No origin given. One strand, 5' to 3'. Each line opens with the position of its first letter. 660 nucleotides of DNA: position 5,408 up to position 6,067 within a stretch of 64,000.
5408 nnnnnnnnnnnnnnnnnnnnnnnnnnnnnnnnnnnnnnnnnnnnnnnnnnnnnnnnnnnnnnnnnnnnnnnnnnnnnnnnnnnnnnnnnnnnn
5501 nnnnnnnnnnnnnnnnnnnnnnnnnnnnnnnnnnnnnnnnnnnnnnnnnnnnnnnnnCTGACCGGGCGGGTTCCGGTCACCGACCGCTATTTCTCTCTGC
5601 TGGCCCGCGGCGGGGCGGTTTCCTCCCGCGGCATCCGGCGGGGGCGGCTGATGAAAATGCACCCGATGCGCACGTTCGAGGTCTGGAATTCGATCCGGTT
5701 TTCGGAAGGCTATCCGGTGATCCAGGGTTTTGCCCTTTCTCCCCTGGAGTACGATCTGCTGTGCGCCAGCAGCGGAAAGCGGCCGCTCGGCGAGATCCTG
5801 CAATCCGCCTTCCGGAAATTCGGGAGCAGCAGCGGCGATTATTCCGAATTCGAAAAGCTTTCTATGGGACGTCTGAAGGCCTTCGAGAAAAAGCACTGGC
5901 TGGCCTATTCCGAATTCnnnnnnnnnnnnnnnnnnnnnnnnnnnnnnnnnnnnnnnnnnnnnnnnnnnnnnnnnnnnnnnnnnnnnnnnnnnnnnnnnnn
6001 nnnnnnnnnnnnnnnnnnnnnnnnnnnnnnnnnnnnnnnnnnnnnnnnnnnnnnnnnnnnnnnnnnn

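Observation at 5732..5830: All six radical SAM paralogs carry a C-terminal PqqD-like RiPP recognition element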

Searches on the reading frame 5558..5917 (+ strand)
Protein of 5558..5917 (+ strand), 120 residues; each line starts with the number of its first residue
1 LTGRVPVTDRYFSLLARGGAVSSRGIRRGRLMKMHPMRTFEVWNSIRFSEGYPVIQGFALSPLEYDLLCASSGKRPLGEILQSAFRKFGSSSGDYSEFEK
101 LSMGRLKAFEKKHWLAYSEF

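Call 8: search_protein_families(library=pfam, proteins=[window:5558-5917:+], max_evalue=10)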
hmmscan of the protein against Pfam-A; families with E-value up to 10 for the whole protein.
window:5558-5917:+ (120 aa): 0 families

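Call 27: predict_structure(alignment_id=A3)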
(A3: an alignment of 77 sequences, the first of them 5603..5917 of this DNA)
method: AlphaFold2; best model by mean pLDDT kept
length: 105 residues; sequences in the alignment: 77
mean_pLDDT: 92.0   pTM: 0.84
mean pLDDT of the five models: 92.0, 91.8, 91.7, 89.8, 87.9
residues with pLDDT >= 90: 79; 70-90: 23; 50-70: 1; < 50: 2
segments of 3 or more residues with pLDDT < 50: none
pLDDT, mean of each block of 10 residues (from residue 1): 78 96 90 89 94 96 98 88 96 96 90
secondary structure, 60 per line:
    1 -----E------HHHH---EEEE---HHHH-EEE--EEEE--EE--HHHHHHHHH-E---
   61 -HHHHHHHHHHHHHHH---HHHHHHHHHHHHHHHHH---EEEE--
elements in order: H13-16 E20-23 H27-30 E32-34 E37-40 H47-55 H62-76 H80-96 E100-103

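Call 29: fold_search(model_id=the predicted structure, library=pdb)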
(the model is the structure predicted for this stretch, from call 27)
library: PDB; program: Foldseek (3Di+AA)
matches with E <= 10: 50; with E <= 0.001: 0
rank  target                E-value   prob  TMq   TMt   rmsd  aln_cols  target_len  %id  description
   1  8hkr_B                4.7e-03  1.00  0.57  0.18   3.6        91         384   15  Crystal Structure of Histone H3 Lysine 79 (H3K79) Methyltransferase Rv2067c from Mycobacterium tuberculosis (released 2023-10-18)
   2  8hkr_A                8.4e-03  1.00  0.55  0.18   3.7        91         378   14  Crystal Structure of Histone H3 Lysine 79 (H3K79) Methyltransferase Rv2067c from Mycobacterium tuberculosis (released 2023-10-18)
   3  7vzu_A                4.1e-01  0.51  0.47  0.09   5.6       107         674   16  The structure of GdmN Y82F mutant (released 2022-11-16)
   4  5doo_B                5.0e-01  0.63  0.56  0.14   4.4       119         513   13  The structure of PKMT2 from Rickettsia typhi (released 2016-08-10)
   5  9s2t                  5.7e-01  0.11  0.28  0.07   8.7       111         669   15  Carbamoyl transferase NovN involved in Novobiocin biosynthesis (released 2025-07-30)
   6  7vx0_A                6.5e-01  0.30  0.44  0.09   6.0       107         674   17  The structure of GdmN complex with ATP (released 2022-11-16)
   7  7vzq_A                9.5e-01  0.28  0.45  0.09   5.9       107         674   16  The structure of GdmN V24Y/G157A/R158A/G188R mutant in complex with carbamoyl adenylate intermediate (released 2022-11-16)
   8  5doo_A                1.0e+00  0.41  0.55  0.14   4.5       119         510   13  The structure of PKMT2 from Rickettsia typhi (released 2016-08-10)
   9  7vyj_A                1.0e+00  0.23  0.44  0.09   6.0       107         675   17  The structure of GdmN in complex with carbamoyl adenylate intermediate (released 2022-11-16)
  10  5dpl_A                1.1e+00  0.41  0.55  0.14   4.6       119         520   13  The structure of PKMT2 from Rickettsia typhi in complex with AdoHcy (released 2016-08-10)
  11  7vx0_B                1.2e+00  0.21  0.44  0.09   6.2       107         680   17  The structure of GdmN complex with ATP (released 2022-11-16)
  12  7vzu_B                1.3e+00  0.20  0.44  0.09   6.2       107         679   17  The structure of GdmN Y82F mutant (released 2022-11-16)
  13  5v1u_D                1.4e+00  0.47  0.50  0.61   4.0        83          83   14  TbiB1 in Complex with the TbiA(beta) Leader Peptide (released 2018-09-05)
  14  7vyj_B                1.5e+00  0.16  0.42  0.09   6.1       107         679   17  The structure of GdmN in complex with carbamoyl adenylate intermediate (released 2022-11-16)
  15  7vzy_B                1.7e+00  0.10  0.34  0.08   7.1       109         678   15  The structure of GdmN complex with AMP and 20-O-methyl-19-chloroproansamitocin (released 2022-11-16)
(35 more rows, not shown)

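Call 53: search_protein_representatives(alignment_id=A3)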
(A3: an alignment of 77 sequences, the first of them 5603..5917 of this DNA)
Query: 77 sequences, 106 profile positions. Proteins with E-value up to 0.001 (for the whole library): 139; up to 1e-10: 65; up to 1e-30: 10. The best 139 are listed.
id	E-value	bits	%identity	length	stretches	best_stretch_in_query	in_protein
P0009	3.7e-53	193.9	-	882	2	2-105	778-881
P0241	3.3e-41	155.5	-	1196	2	1-104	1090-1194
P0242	2.3e-36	139.9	-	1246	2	7-102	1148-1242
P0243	3.3e-36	139.4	-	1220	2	1-102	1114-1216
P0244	3.6e-34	132.9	-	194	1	1-106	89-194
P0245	3.7e-34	132.8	-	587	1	3-105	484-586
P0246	4.9e-34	132.4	-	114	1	2-106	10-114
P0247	8.0e-33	128.5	-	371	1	1-105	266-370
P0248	1.5e-32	127.7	-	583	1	2-105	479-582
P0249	1.2e-31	124.8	-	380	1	2-105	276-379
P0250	1.8e-30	120.9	-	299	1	2-105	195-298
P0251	3.0e-30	120.2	-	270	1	1-106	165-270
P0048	4.0e-30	119.8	-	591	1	2-105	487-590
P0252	1.0e-29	118.5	-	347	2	1-105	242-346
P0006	3.9e-29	116.7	-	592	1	1-106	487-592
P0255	2.6e-27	110.8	-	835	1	2-105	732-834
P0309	7.0e-09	51.6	-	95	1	17-105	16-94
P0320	5.2e-07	45.6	-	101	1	8-105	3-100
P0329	1.5e-06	44.1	-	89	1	18-104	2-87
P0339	6.2e-05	38.9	-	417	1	20-104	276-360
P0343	1.0e-04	38.1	-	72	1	45-104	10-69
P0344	1.1e-04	38.1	-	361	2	43-103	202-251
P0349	1.7e-04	37.5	-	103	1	14-105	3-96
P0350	1.9e-04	37.3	-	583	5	39-70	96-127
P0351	2.1e-04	37.1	-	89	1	50-101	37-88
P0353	2.3e-04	37.1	-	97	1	16-101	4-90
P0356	3.3e-04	36.5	-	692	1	6-104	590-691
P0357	3.3e-04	36.5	-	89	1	6-88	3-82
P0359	4.3e-04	36.2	-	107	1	3-105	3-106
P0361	4.8e-04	36.0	-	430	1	3-104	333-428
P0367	7.9e-04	35.3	-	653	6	36-105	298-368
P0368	8.7e-04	35.2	-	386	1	14-103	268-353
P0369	8.8e-04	35.2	-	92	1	19-103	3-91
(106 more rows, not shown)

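Call 56: search_protein_families(library=pfam, proteins=[P0343, P0349, P0351, P0353, P0369, P0359, P0320, P0329, P0357, P0309], max_evalue=0.1)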
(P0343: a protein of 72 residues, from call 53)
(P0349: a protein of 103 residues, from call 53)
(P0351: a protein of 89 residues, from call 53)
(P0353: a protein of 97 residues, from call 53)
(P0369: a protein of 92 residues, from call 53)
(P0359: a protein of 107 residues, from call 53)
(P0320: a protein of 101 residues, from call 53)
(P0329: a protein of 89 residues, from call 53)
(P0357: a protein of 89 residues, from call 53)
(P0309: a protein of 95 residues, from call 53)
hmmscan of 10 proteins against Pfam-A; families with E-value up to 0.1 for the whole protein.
P0343 (72 aa): 1 family
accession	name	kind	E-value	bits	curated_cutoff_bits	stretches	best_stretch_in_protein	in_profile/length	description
PF05402.18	PqqD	-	2e-12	47.7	23.4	1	1-66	3-67/67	Coenzyme PQQ synthesis protein D (PqqD)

P0349 (103 aa): 2 families
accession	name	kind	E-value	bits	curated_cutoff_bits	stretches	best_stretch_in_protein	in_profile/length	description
PF05402.18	PqqD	-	6.1e-13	49.3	23.4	1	26-92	2-67/67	Coenzyme PQQ synthesis protein D (PqqD)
PF00250.24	Forkhead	-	0.077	13.6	27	0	38-101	7-68/88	Forkhead domain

P0351 (89 aa): 4 families
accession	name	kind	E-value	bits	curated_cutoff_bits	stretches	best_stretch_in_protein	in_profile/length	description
PF05402.18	PqqD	-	7.1e-11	42.7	23.4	1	20-88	2-67/67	Coenzyme PQQ synthesis protein D (PqqD)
PF21084.3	DUF4423_like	-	0.046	14.5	24.1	1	20-59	17-54/76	Winged Helix-turn-helix domain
PF12648.12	TcpE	-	0.057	14.3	29.9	1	50-83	59-92/100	TcpE family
PF25693.1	Phage_Y01A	-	0.061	14.3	27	1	19-63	1-44/92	Bacteriophage T4-like Y01A protein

P0353 (97 aa): 1 family
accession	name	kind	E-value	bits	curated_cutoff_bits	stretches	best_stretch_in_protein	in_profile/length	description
PF05402.18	PqqD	-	4.4e-05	24.2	23.4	1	42-90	20-67/67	Coenzyme PQQ synthesis protein D (PqqD)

P0369 (92 aa): 2 families
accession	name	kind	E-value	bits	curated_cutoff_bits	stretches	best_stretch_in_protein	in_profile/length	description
PF05402.18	PqqD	-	5.1e-14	52.8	23.4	1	29-89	5-67/67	Coenzyme PQQ synthesis protein D (PqqD)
PF10557.15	Cullin_Nedd8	-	0.098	13.2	36.9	0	54-84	26-56/63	Cullin protein neddylation domain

P0359 (107 aa): 1 family
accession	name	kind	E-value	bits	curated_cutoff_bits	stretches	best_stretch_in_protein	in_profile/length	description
PF05402.18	PqqD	-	0.00019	22.1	23.4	1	41-102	6-67/67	Coenzyme PQQ synthesis protein D (PqqD)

P0320 (101 aa): 1 family
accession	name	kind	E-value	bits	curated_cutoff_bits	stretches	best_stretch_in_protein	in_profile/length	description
PF05402.18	PqqD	-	4e-07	30.7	23.4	1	30-96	3-67/67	Coenzyme PQQ synthesis protein D (PqqD)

P0329 (89 aa): 1 family
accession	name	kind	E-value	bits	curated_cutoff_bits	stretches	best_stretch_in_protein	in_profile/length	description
PF05402.18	PqqD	-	1.5e-06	28.9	23.4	1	28-84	12-67/67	Coenzyme PQQ synthesis protein D (PqqD)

P0357 (89 aa): 0 families

P0309 (95 aa): 1 family
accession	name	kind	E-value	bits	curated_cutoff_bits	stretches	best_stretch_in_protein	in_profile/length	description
PF25707.1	UL78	-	0.088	12.3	50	1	20-56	231-267/361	Herpesvirus UL78 G protein-coupled receptor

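Call 59: search_protein_families(library=pfam, proteins=[P0241, P0242, P0255, P0339, P0344, P0350, P0367, P0356, P0361, P0368], max_evalue=0.001)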
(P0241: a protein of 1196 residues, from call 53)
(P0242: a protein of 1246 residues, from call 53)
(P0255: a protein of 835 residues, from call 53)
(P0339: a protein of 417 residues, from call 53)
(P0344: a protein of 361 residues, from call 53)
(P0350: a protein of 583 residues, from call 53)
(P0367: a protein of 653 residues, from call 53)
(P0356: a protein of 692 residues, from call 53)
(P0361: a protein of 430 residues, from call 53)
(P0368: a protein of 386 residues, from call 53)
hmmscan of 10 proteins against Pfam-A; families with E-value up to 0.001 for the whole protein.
P0241 (1196 aa): 3 families
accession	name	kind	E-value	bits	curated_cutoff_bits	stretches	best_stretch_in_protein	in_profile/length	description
PF04055.27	Radical_SAM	-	1.2e-43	149.7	29.5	2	799-960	3-161/166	Radical SAM superfamily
PF02310.24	B12-binding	-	1.4e-12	47.9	32.1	1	635-738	15-120/121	B12 binding domain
PF13353.11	Fer4_12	-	0.00013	22.7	22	0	194-275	12-93/137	4Fe-4S single cluster domain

P0242 (1246 aa): 2 families
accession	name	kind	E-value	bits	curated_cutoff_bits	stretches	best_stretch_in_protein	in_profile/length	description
PF04055.27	Radical_SAM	-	3.9e-34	118.7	29.5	2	225-389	4-165/166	Radical SAM superfamily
PF02310.24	B12-binding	-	1.1e-13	51.5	32.1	2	664-768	14-120/121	B12 binding domain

P0255 (835 aa): 2 families
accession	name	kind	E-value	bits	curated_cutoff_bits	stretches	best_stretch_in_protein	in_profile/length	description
PF04055.27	Radical_SAM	-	1.1e-22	81.3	29.5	1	201-367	2-165/166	Radical SAM superfamily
PF02310.24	B12-binding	-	8.3e-10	39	32.1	1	28-139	6-120/121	B12 binding domain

P0339 (417 aa): 1 family
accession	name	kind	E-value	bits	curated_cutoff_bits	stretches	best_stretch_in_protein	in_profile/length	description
PF04055.27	Radical_SAM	-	3.6e-06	27.7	29.5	1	10-135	46-166/166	Radical SAM superfamily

P0344 (361 aa): 2 families
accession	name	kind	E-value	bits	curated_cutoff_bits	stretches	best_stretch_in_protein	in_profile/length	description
PF24064.2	HTH_NPRL3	-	1.2e-08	35.2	27.2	0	212-246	26-60/62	GATOR1 complex protein NPRL3, C-terminal HTH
PF16221.11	HTH_47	-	0.00057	19.8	27.1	0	312-355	31-74/78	winged helix-turn-helix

P0350 (583 aa): 5 families
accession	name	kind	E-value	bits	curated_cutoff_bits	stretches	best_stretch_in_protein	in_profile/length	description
PF00344.25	SecY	-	4.5e-22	79.2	32.2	0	310-346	2-41/306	SecY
PF15039.11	DUF4530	-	6.8e-09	36.3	28.1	0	269-312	12-53/113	Domain of unknown function (DUF4530)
PF18024.7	HTH_50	-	8.4e-07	29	27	0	116-131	22-37/50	Helix-turn-helix domain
PF21911.1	PG_1098_N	-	1.6e-06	27.9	23.6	0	93-105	21-33/45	N-terminal domain in putative methyltransferase PG_1098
PF03932.20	CutC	-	0.00089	19.2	23.3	0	308-333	134-159/202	CutC family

P0367 (653 aa): 15 families
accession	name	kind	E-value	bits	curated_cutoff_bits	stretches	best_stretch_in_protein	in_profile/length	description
PF13499.12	EF-hand_7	-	9.1e-29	100.1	30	0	180-218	17-57/67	EF-hand domain pair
PF08976.17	EF-hand_11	-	4.6e-14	53.6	21.7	0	118-172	25-80/105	EF-hand domain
PF19969.4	VMAP-M8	-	8.5e-13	49.1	27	0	212-258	40-86/97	vWA-MoxR associated protein middle region (VMAP-M) 8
PF13623.11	SurA_N_2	-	1.1e-11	45.3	28.5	0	547-593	92-144/145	SurA-like N-terminal domain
PF08349.16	DUF1722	-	1e-10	42.3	22.5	0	50-125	23-98/117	Protein of unknown function (DUF1722)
PF03484.21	B5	-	3.6e-10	40.3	28.6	0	82-109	5-32/67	tRNA synthetase B5 domain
PF13833.12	EF-hand_8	-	2.1e-09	37.4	28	0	239-280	10-52/54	EF-hand domain pair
PF25325.1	EF-hand_EFHB_C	-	7.4e-08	32.5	27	0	291-337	27-74/75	EFHB C-terminal EF-hand domain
PF13624.11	SurA_N_3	-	2.3e-06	28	27.2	0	545-595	88-139/162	SurA-like N-terminal domain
PF24644.1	DUF7638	-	1e-05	25.9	27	0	406-493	16-103/106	Domain of unknown function (DUF7638)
PF08977.15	BOFC_N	-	4.4e-05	23.8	25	0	422-442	8-28/51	Bypass of Forespore C, N terminal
PF09494.16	Slx4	-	5e-05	23.6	24.8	0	535-566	26-59/60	Slx4 endonuclease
PF14658.12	EF-hand_9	-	7.2e-05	23.6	37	0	24-53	15-45/66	EF-hand domain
PF20869.2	FAM186A_PQQAQ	-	0.00027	21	45.7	0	351-362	19-30/42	FAM186A, PQQAQ repeat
PF02099.23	Josephin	-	0.00044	20.6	26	0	346-414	23-88/157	Josephin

P0356 (692 aa): 2 families
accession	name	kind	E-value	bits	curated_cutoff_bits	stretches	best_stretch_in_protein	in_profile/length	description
PF04055.27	Radical_SAM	-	2.3e-17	64.1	29.5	2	382-460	90-165/166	Radical SAM superfamily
PF02310.24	B12-binding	-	1.1e-13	51.5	32.1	1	61-173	10-120/121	B12 binding domain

P0361 (430 aa): 1 family
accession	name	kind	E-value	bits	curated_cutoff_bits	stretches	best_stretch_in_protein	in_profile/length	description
PF04055.27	Radical_SAM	-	4.1e-23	82.8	29.5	1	39-205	2-164/166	Radical SAM superfamily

P0368 (386 aa): 1 family
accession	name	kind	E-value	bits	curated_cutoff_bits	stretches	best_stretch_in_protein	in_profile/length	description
PF04055.27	Radical_SAM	-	4.4e-08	33.9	29.5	1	6-135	43-166/166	Radical SAM superfamily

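Call 82: find_encoding_contigs(protein=P0320, flank=6000, max_places=3)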
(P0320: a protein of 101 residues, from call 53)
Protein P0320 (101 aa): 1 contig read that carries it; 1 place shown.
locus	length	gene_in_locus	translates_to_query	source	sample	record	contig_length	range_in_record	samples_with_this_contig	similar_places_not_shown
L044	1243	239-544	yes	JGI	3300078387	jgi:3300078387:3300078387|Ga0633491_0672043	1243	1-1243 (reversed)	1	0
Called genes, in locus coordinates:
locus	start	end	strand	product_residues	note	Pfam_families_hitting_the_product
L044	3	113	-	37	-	?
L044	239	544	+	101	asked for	PF05402:PqqD (weak)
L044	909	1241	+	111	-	?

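Call 83: find_encoding_contigs(protein=P0369, flank=6000, max_places=3)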
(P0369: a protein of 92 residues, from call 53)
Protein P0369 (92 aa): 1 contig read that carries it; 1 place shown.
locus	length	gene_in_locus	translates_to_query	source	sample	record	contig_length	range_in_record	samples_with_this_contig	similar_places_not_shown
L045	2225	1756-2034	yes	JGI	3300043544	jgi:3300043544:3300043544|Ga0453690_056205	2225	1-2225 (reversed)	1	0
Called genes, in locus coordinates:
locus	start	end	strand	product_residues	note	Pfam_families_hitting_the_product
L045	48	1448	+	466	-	PF02310:B12-binding, PF04055:Radical_SAM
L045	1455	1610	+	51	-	-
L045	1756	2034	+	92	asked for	PF05402:PqqD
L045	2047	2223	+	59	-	?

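Call 87: find_encoding_contigs(protein=P0349, flank=8000, max_places=2)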
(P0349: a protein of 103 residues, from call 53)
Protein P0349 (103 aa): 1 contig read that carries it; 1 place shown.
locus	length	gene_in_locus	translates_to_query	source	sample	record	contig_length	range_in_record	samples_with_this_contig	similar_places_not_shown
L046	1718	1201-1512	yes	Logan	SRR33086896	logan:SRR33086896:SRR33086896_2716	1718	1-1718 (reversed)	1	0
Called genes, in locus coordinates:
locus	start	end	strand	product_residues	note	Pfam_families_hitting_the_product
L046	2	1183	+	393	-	?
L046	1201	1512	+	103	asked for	PF05402:PqqD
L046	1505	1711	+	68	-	-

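Call 88: find_encoding_contigs(protein=P0351, flank=8000, max_places=2)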
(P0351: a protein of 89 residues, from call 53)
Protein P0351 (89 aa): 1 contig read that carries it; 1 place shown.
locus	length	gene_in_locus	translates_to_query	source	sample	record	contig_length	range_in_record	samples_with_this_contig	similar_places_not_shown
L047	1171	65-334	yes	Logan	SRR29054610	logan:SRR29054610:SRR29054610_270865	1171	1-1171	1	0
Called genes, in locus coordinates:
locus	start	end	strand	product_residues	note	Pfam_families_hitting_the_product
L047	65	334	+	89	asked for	PF05402:PqqD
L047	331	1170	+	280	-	?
